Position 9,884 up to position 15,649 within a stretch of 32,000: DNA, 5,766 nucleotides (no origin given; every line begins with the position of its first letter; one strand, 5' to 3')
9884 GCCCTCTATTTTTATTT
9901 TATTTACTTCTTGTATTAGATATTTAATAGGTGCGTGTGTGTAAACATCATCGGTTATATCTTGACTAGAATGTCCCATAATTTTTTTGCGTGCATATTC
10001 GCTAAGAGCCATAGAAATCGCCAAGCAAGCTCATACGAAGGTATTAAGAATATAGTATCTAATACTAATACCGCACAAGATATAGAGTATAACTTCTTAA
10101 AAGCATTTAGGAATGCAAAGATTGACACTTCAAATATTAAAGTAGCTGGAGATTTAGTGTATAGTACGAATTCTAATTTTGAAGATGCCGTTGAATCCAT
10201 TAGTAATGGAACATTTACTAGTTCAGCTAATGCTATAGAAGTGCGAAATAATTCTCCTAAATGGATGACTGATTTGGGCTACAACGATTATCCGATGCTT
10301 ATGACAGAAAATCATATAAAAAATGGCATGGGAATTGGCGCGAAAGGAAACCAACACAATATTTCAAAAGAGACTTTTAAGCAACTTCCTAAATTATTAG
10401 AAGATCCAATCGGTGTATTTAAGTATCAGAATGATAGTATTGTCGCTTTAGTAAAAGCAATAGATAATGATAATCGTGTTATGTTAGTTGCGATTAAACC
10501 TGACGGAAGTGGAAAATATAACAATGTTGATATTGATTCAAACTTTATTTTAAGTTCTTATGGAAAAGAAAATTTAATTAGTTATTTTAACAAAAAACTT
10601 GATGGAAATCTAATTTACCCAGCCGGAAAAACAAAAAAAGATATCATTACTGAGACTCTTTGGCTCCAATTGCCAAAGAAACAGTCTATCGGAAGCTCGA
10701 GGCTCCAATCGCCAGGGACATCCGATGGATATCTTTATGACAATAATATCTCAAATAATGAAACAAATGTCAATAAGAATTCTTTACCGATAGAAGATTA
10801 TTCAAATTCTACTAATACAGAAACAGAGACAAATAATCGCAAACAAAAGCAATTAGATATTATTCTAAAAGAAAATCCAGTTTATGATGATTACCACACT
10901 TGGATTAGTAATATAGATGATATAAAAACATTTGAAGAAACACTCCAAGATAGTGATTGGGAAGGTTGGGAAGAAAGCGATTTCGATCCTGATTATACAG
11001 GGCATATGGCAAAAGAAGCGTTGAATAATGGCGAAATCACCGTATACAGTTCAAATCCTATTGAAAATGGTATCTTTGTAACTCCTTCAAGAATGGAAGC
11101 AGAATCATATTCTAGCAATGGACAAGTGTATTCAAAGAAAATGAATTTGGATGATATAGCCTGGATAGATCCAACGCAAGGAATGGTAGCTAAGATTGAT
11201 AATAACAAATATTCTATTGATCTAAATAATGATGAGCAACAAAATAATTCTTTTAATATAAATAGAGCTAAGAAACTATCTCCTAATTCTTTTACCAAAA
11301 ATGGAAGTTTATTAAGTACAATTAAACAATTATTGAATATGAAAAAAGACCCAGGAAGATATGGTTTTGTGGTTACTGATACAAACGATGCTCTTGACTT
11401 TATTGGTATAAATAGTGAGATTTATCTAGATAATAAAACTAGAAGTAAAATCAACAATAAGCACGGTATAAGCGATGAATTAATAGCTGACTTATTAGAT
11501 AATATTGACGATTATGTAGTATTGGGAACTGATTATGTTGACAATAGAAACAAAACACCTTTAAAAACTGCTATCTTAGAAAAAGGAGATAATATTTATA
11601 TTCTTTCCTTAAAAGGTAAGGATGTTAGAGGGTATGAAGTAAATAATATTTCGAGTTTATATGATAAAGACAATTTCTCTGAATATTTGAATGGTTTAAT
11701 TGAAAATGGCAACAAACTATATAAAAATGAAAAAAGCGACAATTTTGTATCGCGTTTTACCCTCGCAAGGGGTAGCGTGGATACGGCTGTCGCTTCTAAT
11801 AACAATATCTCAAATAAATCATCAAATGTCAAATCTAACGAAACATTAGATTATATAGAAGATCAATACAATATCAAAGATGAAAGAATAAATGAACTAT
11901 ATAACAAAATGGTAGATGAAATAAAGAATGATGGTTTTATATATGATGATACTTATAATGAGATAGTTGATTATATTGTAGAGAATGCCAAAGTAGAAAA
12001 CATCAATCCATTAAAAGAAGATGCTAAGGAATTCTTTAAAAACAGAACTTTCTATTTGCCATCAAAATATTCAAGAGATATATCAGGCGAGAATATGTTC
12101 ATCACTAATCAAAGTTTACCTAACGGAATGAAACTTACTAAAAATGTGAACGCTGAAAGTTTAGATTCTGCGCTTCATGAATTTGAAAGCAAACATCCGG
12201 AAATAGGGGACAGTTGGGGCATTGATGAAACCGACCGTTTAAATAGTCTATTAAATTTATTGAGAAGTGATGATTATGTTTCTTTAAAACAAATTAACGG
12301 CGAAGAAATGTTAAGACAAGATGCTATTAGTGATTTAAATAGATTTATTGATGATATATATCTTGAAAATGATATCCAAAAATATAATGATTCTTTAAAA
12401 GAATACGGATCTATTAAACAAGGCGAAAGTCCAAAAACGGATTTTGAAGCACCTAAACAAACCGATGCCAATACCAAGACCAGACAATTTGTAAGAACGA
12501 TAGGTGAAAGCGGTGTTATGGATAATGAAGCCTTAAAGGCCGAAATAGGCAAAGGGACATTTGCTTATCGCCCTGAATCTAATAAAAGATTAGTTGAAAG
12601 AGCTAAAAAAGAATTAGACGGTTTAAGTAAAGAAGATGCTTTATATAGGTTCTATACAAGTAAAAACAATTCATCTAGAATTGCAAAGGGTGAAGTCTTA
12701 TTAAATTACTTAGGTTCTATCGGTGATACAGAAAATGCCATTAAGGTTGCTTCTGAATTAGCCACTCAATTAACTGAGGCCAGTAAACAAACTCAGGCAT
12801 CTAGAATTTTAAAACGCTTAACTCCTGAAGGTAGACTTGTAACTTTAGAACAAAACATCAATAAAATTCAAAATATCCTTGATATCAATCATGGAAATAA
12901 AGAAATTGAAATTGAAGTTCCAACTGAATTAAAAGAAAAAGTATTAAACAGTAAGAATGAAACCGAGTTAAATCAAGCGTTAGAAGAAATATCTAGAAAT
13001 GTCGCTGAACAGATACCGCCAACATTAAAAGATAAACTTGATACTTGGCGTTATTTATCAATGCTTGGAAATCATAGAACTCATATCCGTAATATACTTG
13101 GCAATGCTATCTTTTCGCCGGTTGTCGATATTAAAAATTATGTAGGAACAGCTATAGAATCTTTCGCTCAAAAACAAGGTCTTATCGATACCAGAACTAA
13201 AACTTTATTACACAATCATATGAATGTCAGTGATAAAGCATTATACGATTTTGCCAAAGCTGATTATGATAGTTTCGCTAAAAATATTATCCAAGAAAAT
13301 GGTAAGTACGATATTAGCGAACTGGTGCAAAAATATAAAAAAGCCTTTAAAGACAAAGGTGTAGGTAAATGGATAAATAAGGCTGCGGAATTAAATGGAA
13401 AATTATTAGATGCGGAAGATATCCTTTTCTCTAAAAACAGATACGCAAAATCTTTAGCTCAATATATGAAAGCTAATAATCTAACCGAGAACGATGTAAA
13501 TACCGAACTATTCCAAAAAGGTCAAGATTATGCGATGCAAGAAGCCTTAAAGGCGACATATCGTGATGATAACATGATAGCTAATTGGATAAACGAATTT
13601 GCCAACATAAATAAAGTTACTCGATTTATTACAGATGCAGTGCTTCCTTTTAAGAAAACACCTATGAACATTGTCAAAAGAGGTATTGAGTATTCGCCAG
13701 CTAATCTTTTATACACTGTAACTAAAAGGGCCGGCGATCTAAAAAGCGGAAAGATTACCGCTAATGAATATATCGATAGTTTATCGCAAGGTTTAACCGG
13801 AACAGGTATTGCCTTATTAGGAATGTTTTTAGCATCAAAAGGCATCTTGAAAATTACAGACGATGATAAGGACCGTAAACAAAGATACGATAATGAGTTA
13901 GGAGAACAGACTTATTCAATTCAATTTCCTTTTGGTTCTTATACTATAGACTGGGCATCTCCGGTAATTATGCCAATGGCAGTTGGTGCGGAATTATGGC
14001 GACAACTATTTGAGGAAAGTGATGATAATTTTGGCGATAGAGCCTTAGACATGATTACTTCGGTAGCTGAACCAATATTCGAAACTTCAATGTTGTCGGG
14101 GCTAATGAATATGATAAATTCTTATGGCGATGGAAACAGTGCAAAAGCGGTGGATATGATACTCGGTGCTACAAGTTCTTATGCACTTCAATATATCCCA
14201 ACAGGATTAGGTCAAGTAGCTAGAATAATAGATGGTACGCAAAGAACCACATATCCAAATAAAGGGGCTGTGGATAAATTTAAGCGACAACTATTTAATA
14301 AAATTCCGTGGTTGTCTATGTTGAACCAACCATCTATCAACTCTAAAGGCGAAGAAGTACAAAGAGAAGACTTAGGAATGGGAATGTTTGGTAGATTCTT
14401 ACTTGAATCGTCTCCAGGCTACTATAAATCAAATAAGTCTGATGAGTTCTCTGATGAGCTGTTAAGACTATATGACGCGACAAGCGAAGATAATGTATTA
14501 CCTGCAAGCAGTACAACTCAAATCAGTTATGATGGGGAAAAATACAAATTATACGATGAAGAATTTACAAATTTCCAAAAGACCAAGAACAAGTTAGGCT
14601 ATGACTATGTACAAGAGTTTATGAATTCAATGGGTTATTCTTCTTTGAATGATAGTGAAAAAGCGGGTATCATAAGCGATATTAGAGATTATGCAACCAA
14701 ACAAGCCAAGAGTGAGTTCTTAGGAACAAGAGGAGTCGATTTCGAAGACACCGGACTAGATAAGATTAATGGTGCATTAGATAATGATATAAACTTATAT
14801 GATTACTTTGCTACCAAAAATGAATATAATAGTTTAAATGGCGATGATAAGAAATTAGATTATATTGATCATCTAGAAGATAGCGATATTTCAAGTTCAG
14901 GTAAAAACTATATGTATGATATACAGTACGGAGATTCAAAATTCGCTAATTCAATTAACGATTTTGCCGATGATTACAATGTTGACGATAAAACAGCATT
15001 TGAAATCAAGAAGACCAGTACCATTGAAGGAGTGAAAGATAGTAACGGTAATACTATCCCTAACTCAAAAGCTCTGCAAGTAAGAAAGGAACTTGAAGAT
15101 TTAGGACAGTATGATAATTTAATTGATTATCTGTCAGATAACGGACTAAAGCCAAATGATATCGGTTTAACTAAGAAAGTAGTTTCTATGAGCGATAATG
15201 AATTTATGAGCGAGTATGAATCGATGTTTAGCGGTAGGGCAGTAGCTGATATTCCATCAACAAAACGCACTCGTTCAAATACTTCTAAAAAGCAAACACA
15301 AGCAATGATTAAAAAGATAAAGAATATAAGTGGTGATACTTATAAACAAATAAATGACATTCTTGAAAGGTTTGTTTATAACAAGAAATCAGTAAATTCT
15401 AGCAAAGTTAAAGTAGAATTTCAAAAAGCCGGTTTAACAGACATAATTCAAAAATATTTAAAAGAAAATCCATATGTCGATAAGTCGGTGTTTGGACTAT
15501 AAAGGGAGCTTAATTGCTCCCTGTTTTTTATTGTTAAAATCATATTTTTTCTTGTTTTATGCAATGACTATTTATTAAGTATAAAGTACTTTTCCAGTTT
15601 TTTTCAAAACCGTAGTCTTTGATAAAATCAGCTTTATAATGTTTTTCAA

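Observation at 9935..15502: Intact 1855-codon ORF of polyvalent-protein character with no recognisable start, promoter or SD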

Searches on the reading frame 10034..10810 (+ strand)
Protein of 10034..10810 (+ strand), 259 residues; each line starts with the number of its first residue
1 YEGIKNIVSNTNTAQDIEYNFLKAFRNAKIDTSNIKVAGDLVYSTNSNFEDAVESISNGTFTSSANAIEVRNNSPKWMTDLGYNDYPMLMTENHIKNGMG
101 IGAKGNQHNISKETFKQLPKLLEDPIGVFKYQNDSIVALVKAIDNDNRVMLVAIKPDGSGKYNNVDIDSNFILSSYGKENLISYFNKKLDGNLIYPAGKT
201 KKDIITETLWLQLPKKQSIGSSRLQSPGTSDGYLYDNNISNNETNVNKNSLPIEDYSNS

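Call 23: search_protein_families(library=pfam, proteins=[window:10034-10810:+], max_evalue=5)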
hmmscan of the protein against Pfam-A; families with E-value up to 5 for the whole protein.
window:10034-10810:+ (259 aa): 2 families
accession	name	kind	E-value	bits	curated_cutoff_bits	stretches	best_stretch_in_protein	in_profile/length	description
PF18819.6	MuF_C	-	1.4e-15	57.7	27.6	1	104-195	6-95/103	Phage MuF-C-terminal domain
PF08931.15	Caudo_bapla_RBP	-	0.052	14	26.7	1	121-185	39-99/101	Lactophage receptor-binding protein C-terminal head domain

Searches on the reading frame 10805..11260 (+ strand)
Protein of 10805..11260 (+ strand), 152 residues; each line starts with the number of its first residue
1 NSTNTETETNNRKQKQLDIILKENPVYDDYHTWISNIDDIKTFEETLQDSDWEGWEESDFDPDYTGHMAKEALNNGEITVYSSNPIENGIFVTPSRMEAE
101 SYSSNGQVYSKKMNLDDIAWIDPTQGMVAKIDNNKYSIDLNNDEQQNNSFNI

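Call 23: search_protein_families(library=pfam, proteins=[window:10805-11260:+], max_evalue=5)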
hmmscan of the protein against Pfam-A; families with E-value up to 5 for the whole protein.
window:10805-11260:+ (152 aa): 0 families

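Call 62: predict_structure(alignment_id=A3)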
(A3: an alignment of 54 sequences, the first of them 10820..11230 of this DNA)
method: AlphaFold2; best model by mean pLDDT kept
length: 137 residues; sequences in the alignment: 54
mean_pLDDT: 88.6   pTM: 0.82
mean pLDDT of the five models: 88.6, 88.6, 88.4, 88.4, 86.2
residues with pLDDT >= 90: 100; 70-90: 19; 50-70: 12; < 50: 6
segments of 3 or more residues with pLDDT < 50: 132-137
pLDDT, mean of each block of 10 residues (from residue 1): 89 89 69 95 92 91 97 97 96 93 97 96 84 41
secondary structure, 60 per line:
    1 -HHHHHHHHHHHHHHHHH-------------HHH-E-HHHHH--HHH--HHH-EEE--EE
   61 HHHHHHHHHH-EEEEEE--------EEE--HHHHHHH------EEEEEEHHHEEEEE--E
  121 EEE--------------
elements in order: H2-18 H38-42 E54-56 H61-70 E72-77 E86-88 H91-97 E104-109 E113-117 E120-123

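Call 65: fold_search(model_id=the predicted structure, library=pdb)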
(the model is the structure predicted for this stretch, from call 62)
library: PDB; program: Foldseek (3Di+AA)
matches with E <= 10: 39; with E <= 0.001: 0
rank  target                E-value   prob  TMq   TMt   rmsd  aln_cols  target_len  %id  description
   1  8ts6_A                1.2e+00  0.02  0.16  0.06  16.3       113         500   18  Cyanophage A-1(L) portal (released 2024-04-10)
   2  6yhl_A                2.1e+00  0.10  0.34  0.08  14.0       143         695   10  Crystal structure of CNFy from Yersinia pseudotuberculosis - N-terminal fragment comprising residues 1-704 (released 2020-12-30)
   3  4ywg_G                3.3e+00  0.03  0.19  0.24  11.4        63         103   10  Crystal structure of 830A in complex with V1V2 (released 2015-07-15)
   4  2z21_A                3.3e+00  0.01  0.09  0.10   8.1        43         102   28  Crystal Structure of a five site mutated Cyanovirin-N (released 2007-07-31)
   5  7lhz_C                3.5e+00  0.01  0.15  0.04  21.8       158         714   14  K. pneumoniae Topoisomerase IV (ParE-ParC) in complex with DNA and (3S)-10-[(3R)-3-(1-aminocyclopropyl)pyrrolidin-1-yl (released 2021-05-12)
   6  2pys_B                4.0e+00  0.01  0.10  0.12   7.9        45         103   27  Crystal Structure of a Five Site Mutated Cyanovirin-N with a Mannose Dimer Bound at 1.8 A Resolution (released 2007-07-31)
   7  4dhi_B                4.3e+00  0.01  0.16  0.12  12.5       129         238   10  Structure of C. elegans OTUB1 bound to human UBC13 (released 2012-02-22)
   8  5hs2_A                4.3e+00  0.01  0.11  0.08  12.5        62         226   11  Crystal structure of IspD complexed with CTP and Mg2+ from Bacillus subtilis at 1.90 Angstroms resolution (released 2016-11-23)
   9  2z21_B                4.3e+00  0.01  0.09  0.11   8.0        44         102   27  Crystal Structure of a five site mutated Cyanovirin-N (released 2007-07-31)
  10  2jzj_MODEL_1_A        4.6e+00  0.01  0.11  0.13  10.2        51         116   12  Structure of CrCVNH (C. richardii CVNH) (released 2008-03-25)
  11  4lp7_A                4.9e+00  0.01  0.13  0.09   9.7        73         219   15  Crystal structure of the human metapneumovirus matrix protein (released 2013-12-18)
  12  5tvw_A                4.9e+00  0.01  0.13  0.06  16.0       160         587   10  Crystal structure of mitochondrial Hsp90 (TRAP1) with ATP in absence of Mg, hemi-hydrolyzed (released 2018-03-14)
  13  3dmk_B                5.2e+00  0.01  0.15  0.04   6.7        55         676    7  Crystal structure of Down Syndrome Cell Adhesion Molecule (DSCAM) isoform 1.30.30, N-terminal eight Ig domains (released 2008-10-07)
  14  9r62_K                5.2e+00  0.01  0.14  0.04   8.7        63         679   14  CPS co-polymerase Wzc_C1 (released 2026-03-04)
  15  6xhs_A                5.2e+00  0.01  0.13  0.09  12.4        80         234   12  Crystal structure of S. aureus TarI in complex with CTP (space group P1211) (released 2021-04-21)
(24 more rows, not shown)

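Call 79: search_protein_representatives(protein=window:10820-11230:+)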
Query: 137 residues. Proteins with E-value up to 0.001 (for the whole library): 924; up to 1e-10: 815; up to 1e-30: 203. The best 150 are listed.
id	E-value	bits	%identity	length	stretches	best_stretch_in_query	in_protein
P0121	4.2e-55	202.1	51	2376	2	4-128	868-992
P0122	2.5e-54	199.5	70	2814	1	3-135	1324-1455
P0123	6.3e-52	191.8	68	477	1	6-130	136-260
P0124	6.8e-52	191.7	68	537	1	4-134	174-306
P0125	8.0e-52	191.4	68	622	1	6-130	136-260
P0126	1.2e-51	190.9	67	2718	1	6-135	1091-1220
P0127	3.9e-51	189.2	70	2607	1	7-134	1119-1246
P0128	2.9e-50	186.4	68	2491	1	6-137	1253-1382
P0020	4.1e-49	182.7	70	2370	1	5-133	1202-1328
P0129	2.1e-48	180.3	67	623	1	6-135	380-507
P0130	2.9e-48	179.9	70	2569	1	7-129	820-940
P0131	3.5e-47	176.4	63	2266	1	6-134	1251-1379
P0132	8.7e-47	175.1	68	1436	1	7-126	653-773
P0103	5.4e-46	172.5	67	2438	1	6-135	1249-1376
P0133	5.9e-46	172.4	63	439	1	6-134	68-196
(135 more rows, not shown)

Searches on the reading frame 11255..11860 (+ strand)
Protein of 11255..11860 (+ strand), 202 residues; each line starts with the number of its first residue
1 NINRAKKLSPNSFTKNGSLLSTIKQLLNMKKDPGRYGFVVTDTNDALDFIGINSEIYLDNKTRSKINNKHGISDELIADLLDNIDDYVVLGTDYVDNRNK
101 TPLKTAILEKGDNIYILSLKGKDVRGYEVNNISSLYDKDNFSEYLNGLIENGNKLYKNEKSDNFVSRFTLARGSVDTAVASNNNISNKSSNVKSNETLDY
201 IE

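Call 23: search_protein_families(library=pfam, proteins=[window:11255-11860:+], max_evalue=5)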
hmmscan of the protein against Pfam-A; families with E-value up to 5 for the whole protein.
window:11255-11860:+ (202 aa): 2 families
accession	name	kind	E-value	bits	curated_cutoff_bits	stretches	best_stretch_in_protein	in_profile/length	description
PF18819.6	MuF_C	-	6.5e-09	36.3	27.6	1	64-160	4-99/103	Phage MuF-C-terminal domain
PF20675.2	MPH2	-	0.098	13.9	29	1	113-199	6-92/107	Maintenance of Photosystem II under High light 2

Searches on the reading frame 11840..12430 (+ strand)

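Call 23: search_protein_families(library=pfam, proteins=[window:11840-12430:+], max_evalue=5)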
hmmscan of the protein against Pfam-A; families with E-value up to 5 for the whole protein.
window:11840-12430:+ (197 aa): 2 families
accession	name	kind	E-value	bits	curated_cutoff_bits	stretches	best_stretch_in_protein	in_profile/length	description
PF03748.19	FliL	-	0.028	15.4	24.6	1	134-175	46-97/103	Flagellar basal body-associated protein FliL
PF03405.20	FA_desaturase_2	-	0.13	11.5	22.7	1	12-65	236-289/325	Fatty acid desaturase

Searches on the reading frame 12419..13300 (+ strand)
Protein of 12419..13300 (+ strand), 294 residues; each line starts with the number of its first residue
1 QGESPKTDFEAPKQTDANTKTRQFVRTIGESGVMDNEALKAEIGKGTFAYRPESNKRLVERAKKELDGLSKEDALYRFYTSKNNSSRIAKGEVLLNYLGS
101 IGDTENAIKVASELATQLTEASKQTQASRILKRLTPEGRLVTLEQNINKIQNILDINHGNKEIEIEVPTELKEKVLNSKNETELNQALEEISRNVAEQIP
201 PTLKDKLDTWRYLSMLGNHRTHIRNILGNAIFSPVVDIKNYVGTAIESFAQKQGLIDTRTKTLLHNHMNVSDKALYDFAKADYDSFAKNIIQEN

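Call 23: search_protein_families(library=pfam, proteins=[window:12419-13300:+], max_evalue=5)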
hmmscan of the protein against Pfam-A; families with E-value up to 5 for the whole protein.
window:12419-13300:+ (294 aa): 5 families
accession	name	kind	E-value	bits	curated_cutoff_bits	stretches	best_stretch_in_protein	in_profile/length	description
PF17231.7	DUF5305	-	0.028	14.3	29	1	142-188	31-77/217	Family of unknown function (DUF5305)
PF22271.1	DUF6955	-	0.032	14.9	27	1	155-207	26-72/91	Family of unknown function (DUF6955)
PF18476.7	PIN_8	-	0.039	14.3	26.1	1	112-206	77-173/227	PIN like domain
PF17956.6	NAPRTase_C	-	0.061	14.2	23.3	1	75-153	4-78/111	Nicotinate phosphoribosyltransferase C-terminal domain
PF08951.15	EntA_Immun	-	3.6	8.4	22.1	1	79-120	9-53/73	Enterocin A Immunity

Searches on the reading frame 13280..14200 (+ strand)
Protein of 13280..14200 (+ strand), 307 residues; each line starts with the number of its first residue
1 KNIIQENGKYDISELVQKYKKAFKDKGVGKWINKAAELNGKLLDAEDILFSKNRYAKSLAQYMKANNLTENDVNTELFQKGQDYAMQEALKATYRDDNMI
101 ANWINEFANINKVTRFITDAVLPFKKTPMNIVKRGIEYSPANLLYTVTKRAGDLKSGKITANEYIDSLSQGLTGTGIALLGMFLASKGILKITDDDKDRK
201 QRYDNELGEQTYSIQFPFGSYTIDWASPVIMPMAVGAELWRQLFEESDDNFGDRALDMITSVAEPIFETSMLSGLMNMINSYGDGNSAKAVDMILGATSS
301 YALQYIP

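Call 23: search_protein_families(library=pfam, proteins=[window:13280-14200:+], max_evalue=5)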
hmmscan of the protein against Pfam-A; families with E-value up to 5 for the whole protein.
window:13280-14200:+ (307 aa): 3 families
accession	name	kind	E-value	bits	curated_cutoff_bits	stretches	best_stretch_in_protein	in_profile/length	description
PF13414.12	TPR_11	-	0.01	16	26.8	1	47-74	2-29/42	TPR repeat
PF23202.1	PAH_ZNF598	-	0.11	13.2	25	0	152-170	30-48/83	ZNF598 PAH domain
PF14846.11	DUF4485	-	0.27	11.7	24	1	10-69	10-65/83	Domain of unknown function (DUF4485)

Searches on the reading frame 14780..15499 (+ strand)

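Call 23: search_protein_families(library=pfam, proteins=[window:14780-15499:+], max_evalue=5)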
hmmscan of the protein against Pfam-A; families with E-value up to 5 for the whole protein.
window:14780-15499:+ (240 aa): 1 family
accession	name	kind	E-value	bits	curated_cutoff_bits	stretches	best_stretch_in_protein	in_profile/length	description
PF25074.1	DUF7798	-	0.36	10.9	27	1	130-217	149-232/272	Domain of unknown function (DUF7798)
